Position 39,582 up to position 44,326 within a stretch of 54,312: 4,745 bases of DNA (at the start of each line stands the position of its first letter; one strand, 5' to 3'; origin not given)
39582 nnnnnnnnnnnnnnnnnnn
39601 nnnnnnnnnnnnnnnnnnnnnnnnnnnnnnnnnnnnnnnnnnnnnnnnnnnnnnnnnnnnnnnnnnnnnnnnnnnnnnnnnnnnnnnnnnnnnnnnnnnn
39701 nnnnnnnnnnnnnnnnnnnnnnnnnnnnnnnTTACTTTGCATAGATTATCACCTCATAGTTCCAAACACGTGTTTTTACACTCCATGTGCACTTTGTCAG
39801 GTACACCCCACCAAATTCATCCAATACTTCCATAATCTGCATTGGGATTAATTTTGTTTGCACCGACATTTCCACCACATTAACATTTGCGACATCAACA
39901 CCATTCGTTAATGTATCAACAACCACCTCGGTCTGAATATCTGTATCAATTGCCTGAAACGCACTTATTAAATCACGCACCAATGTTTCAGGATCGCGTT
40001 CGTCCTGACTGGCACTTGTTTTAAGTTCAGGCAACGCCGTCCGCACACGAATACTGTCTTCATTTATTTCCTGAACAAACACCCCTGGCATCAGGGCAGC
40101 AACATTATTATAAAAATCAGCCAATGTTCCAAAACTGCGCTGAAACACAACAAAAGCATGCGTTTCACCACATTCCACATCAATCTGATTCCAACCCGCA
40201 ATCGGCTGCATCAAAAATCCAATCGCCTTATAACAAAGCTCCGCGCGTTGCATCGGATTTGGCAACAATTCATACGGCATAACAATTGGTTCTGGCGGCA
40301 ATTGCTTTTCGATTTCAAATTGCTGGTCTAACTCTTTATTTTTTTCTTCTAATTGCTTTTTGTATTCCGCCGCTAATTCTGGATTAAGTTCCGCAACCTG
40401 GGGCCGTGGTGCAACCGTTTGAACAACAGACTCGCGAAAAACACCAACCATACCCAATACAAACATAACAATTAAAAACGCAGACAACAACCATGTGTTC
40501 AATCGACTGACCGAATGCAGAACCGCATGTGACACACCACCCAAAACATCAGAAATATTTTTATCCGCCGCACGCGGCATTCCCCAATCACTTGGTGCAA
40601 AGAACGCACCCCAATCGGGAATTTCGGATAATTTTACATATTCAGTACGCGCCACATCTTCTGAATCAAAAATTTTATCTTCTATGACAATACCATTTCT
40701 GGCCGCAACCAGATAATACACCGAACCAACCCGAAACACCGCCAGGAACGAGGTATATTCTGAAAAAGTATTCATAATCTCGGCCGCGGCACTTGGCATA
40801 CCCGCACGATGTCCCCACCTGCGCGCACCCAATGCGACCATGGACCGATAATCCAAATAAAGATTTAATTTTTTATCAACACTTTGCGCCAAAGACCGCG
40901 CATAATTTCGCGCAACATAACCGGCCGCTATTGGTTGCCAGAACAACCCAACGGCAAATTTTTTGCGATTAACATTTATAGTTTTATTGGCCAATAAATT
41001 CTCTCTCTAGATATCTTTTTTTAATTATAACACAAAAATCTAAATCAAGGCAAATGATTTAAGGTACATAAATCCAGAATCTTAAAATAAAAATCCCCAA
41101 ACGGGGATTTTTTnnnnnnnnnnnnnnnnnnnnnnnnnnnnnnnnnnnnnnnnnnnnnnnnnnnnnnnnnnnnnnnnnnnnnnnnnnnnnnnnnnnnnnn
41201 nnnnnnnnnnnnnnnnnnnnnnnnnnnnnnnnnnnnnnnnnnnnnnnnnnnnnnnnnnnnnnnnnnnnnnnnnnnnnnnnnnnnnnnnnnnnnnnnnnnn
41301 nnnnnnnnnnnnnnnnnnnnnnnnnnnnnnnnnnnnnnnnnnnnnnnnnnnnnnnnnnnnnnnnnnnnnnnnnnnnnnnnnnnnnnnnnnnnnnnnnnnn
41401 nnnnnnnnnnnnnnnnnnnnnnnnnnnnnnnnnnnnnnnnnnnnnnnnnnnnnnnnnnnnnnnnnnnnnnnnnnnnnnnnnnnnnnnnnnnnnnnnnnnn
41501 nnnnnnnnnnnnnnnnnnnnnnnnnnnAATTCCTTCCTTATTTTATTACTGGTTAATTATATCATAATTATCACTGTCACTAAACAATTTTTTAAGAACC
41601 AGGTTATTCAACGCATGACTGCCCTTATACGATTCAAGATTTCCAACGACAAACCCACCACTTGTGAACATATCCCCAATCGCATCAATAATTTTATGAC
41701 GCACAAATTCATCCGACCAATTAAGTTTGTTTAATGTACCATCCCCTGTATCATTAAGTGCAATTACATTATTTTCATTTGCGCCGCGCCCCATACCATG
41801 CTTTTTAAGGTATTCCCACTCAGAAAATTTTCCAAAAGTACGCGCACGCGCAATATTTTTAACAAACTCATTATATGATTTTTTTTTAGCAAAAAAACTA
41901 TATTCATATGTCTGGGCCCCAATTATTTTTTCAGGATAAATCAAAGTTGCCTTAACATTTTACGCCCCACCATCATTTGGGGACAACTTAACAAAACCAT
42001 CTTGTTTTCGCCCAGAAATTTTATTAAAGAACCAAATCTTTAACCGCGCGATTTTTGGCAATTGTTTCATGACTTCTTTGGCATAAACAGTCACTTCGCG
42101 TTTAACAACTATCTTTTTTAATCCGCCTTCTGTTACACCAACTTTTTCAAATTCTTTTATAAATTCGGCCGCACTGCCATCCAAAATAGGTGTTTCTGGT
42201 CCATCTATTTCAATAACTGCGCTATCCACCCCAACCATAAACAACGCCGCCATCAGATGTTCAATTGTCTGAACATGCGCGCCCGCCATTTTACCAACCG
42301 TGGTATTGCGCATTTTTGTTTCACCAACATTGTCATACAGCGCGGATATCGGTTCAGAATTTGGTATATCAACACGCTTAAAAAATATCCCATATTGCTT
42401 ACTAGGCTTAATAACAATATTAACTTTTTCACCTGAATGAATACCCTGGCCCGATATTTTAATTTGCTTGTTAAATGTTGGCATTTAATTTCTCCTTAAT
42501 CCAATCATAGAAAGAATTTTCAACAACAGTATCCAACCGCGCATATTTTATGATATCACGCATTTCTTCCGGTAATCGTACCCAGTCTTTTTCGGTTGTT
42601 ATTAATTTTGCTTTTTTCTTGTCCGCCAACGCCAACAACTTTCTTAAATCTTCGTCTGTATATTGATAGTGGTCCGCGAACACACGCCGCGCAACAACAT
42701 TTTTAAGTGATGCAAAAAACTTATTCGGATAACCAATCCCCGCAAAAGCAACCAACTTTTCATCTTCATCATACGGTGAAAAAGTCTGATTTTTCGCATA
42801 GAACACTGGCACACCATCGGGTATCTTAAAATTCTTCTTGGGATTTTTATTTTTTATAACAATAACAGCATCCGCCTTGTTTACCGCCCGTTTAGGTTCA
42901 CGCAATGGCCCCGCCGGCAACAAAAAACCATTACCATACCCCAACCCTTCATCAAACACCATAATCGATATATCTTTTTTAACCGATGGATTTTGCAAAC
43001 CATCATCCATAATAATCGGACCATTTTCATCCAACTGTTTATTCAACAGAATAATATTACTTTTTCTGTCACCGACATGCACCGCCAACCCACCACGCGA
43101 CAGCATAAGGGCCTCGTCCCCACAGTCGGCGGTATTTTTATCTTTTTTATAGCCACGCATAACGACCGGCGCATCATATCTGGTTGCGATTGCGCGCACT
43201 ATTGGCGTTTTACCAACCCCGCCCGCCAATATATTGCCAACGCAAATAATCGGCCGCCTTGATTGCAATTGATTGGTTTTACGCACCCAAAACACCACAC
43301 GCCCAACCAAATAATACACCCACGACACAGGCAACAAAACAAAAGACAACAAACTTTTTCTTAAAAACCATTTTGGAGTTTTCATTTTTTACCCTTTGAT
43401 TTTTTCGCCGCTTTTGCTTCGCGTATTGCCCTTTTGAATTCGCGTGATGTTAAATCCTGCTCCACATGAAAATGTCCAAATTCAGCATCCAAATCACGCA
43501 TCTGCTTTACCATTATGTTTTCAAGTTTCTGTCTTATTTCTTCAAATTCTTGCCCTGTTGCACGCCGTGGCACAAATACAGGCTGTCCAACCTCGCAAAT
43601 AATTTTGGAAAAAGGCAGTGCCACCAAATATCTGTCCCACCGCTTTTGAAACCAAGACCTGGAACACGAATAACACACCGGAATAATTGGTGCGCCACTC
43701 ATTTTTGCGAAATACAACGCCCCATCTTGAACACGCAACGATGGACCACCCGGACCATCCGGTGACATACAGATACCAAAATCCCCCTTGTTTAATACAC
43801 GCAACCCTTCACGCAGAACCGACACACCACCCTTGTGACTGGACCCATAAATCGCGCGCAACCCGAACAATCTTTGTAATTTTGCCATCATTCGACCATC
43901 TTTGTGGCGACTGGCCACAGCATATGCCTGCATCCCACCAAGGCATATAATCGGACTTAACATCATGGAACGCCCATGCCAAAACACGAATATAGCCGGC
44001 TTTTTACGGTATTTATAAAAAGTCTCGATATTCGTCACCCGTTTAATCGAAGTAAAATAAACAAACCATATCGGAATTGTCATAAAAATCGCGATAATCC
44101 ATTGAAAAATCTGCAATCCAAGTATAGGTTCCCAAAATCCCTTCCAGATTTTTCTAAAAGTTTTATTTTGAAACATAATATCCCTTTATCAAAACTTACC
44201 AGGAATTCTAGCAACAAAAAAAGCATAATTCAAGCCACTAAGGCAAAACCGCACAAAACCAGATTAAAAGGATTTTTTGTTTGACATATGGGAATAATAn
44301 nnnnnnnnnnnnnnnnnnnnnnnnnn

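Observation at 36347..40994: Pilin-less type IVb-pilus / T2SS-like four-gene module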

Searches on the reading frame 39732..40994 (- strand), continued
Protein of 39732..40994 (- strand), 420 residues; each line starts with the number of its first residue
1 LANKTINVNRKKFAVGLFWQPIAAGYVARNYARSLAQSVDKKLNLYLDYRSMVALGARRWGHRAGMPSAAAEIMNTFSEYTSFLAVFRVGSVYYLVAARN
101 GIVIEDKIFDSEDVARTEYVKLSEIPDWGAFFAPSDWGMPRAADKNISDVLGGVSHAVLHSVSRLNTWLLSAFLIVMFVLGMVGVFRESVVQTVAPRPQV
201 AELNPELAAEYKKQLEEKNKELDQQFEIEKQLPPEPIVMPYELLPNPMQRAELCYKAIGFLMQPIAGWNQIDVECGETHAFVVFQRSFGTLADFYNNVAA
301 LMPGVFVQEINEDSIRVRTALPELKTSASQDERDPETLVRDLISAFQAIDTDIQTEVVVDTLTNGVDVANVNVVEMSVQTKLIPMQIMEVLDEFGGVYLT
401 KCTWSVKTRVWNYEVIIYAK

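Call 90: search_protein_families(library=ncbifam, proteins=[L171:9692-11320:+, L105:9647-11326:+, L171:8659-9660:+, L105:18621-19871:+, L105:19877-20626:+], max_evalue=0.001)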
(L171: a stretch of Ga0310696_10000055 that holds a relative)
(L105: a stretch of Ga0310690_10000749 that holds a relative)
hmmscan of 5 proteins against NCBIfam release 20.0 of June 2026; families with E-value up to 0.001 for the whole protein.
L171:9692-11320:+ (542 aa): 3 families
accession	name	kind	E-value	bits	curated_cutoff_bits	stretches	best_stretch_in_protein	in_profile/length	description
TIGR02520.1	pilus_B_mal_scr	equivalog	6e-76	256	287.65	3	332-520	323-511/513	PilN family type IVB pilus formation outer membrane protein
TIGR02519.1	pilus_MshL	equivalog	4.3e-27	94.9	250.2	1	224-522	3-289/290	pilus (MSHA type) biogenesis protein MshL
TIGR02516.1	type_III_yscC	equivalog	1.7e-09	36.7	238.45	1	255-489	233-423/463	type III secretion system outer membrane ring subunit SctC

L105:9647-11326:+ (559 aa): 4 families
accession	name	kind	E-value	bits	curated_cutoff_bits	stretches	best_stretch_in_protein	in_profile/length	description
TIGR02520.1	pilus_B_mal_scr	equivalog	1.8e-73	247.9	287.65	3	361-537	332-511/513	PilN family type IVB pilus formation outer membrane protein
TIGR02519.1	pilus_MshL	equivalog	7.1e-26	90.9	250.2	1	240-539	3-289/290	pilus (MSHA type) biogenesis protein MshL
TIGR02516.1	type_III_yscC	equivalog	8e-08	31.3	238.45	1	271-508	233-425/463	type III secretion system outer membrane ring subunit SctC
NF011873.0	PRK15346.1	equivalog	0.0001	21.2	524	0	372-507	333-457/499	EscC/YscC/HrcC family type III secretion system outer membrane ring protein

L171:8659-9660:+ (333 aa): 0 families

L105:18621-19871:+ (416 aa): 0 families

L105:19877-20626:+ (249 aa): 2 families
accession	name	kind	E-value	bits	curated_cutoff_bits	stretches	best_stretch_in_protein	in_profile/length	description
TIGR03021.1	pilP_fam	equivalog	3.3e-06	28.1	34.65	1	136-231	20-114/119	type IV pilus biogenesis protein PilP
NF009344.0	PRK12705.1-1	equivalog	0.00097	17.8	831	0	63-159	85-186/572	hypothetical protein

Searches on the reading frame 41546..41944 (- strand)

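Call 3: search_protein_families(library=pfam, proteins=[window:41546-41944:-], max_evalue=0.01)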
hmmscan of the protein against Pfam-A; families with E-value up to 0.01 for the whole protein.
window:41546-41944:- (132 aa): 1 family
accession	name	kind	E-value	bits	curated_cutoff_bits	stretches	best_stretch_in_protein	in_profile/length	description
PF03331.19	LpxC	-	2.2e-30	106.5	27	1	3-121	154-267/268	UDP-3-O-acyl N-acetylglycosamine deacetylase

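Call 4: search_protein_families(library=ncbifam, proteins=[window:41546-41944:-], max_evalue=0.01)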
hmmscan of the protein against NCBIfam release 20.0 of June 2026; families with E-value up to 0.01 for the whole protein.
window:41546-41944:- (132 aa): 3 families
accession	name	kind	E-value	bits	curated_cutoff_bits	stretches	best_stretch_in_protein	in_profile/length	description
TIGR00325.1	lpxC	equivalog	1.9e-27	96.4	187.25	1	3-130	159-281/297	UDP-3-O-acyl-N-acetylglucosamine deacetylase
NF009667.0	PRK13188.1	equivalog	3.9e-14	52.2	465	1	17-125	171-303/464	bifunctional UDP-3-O-[3-hydroxymyristoyl] N-acetylglucosamine deacetylase/3-hydroxyacyl-ACP dehydratase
NF009666.0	PRK13187.1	equivalog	3.7e-09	36.1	423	1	26-130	192-300/305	UDP-3-O-acyl N-acetylglycosamine deacetylase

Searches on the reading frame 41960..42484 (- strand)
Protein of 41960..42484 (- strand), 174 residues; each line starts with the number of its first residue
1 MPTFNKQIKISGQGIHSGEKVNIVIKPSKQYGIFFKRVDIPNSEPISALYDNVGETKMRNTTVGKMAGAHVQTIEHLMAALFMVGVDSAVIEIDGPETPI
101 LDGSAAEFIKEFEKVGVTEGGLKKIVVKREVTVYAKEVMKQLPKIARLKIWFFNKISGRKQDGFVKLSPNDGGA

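Call 3: search_protein_families(library=pfam, proteins=[window:41960-42484:-], max_evalue=0.01)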
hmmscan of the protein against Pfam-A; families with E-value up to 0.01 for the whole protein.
window:41960-42484:- (174 aa): 1 family
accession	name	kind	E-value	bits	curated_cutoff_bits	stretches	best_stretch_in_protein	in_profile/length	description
PF03331.19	LpxC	-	2.6e-37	129.2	27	1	3-143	3-142/268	UDP-3-O-acyl N-acetylglycosamine deacetylase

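Call 4: search_protein_families(library=ncbifam, proteins=[window:41960-42484:-], max_evalue=0.01)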
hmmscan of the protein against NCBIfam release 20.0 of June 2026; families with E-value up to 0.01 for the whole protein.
window:41960-42484:- (174 aa): 3 families
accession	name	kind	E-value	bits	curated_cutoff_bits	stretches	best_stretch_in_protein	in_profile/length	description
NF009667.0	PRK13188.1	equivalog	1.1e-32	113.4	465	1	3-134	7-139/464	bifunctional UDP-3-O-[3-hydroxymyristoyl] N-acetylglucosamine deacetylase/3-hydroxyacyl-ACP dehydratase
TIGR00325.1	lpxC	equivalog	3.2e-29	102.2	187.25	1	3-137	5-140/297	UDP-3-O-acyl-N-acetylglucosamine deacetylase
NF009666.0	PRK13187.1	equivalog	4.4e-20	72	423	1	3-133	13-149/305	UDP-3-O-acyl N-acetylglycosamine deacetylase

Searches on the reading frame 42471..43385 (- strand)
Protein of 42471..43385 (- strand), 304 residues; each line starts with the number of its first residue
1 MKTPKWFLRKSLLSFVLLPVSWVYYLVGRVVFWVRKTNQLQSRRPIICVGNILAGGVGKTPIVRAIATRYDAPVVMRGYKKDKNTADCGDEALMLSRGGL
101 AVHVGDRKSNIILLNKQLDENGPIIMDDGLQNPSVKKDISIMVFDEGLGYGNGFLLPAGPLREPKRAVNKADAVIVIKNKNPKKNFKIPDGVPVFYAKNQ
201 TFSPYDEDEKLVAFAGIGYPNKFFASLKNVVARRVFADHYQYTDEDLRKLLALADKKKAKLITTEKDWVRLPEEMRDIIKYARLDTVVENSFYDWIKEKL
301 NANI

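Call 3: search_protein_families(library=pfam, proteins=[window:42471-43385:-], max_evalue=0.01)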
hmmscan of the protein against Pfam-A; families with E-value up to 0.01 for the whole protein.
window:42471-43385:- (304 aa): 1 family
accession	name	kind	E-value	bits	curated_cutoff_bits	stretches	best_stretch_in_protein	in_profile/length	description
PF02606.20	LpxK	-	6.4e-64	216.6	27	1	14-300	2-327/328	Tetraacyldisaccharide-1-P 4'-kinase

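Call 4: search_protein_families(library=ncbifam, proteins=[window:42471-43385:-], max_evalue=0.01)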
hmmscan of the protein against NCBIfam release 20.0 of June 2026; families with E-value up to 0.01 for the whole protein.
window:42471-43385:- (304 aa): 2 families
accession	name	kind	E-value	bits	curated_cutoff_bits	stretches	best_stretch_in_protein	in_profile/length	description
TIGR00682.1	lpxK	equivalog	3e-47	161.3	91.95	1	20-279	8-299/324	tetraacyldisaccharide 4'-kinase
NF001892.0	PRK00652.1-5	equivalog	1e-35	123.3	327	1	10-300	20-302/308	tetraacyldisaccharide 4'-kinase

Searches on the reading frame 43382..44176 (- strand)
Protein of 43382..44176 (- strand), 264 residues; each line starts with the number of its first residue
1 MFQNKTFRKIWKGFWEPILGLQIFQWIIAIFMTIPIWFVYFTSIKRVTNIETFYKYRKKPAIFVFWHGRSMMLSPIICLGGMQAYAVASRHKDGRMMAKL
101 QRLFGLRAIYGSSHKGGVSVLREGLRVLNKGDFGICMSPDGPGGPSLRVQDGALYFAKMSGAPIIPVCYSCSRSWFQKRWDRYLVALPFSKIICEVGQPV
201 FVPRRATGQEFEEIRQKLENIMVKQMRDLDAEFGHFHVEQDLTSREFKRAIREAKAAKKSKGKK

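Call 3: search_protein_families(library=pfam, proteins=[window:43382-44176:-], max_evalue=0.01)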
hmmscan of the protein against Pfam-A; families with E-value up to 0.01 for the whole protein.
window:43382-44176:- (264 aa): 1 family
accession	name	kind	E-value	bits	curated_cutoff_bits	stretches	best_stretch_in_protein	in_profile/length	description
PF04028.18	DUF374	-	6.8e-18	64.5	26.8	1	82-145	6-68/69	Domain of unknown function (DUF374)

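Call 4: search_protein_families(library=ncbifam, proteins=[window:43382-44176:-], max_evalue=0.01)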
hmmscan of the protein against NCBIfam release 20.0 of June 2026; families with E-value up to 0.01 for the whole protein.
window:43382-44176:- (264 aa): 2 families
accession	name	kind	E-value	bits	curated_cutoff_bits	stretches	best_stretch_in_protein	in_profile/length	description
TIGR01504.1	glyox_carbo_lig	equivalog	0.0057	15.3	711.2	1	100-215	36-150/589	glyoxylate carboligase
NF011593.0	PRK15018.1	equivalog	0.0064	16.3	501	0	129-233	136-236/245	1-acylglycerol-3-phosphate O-acyltransferase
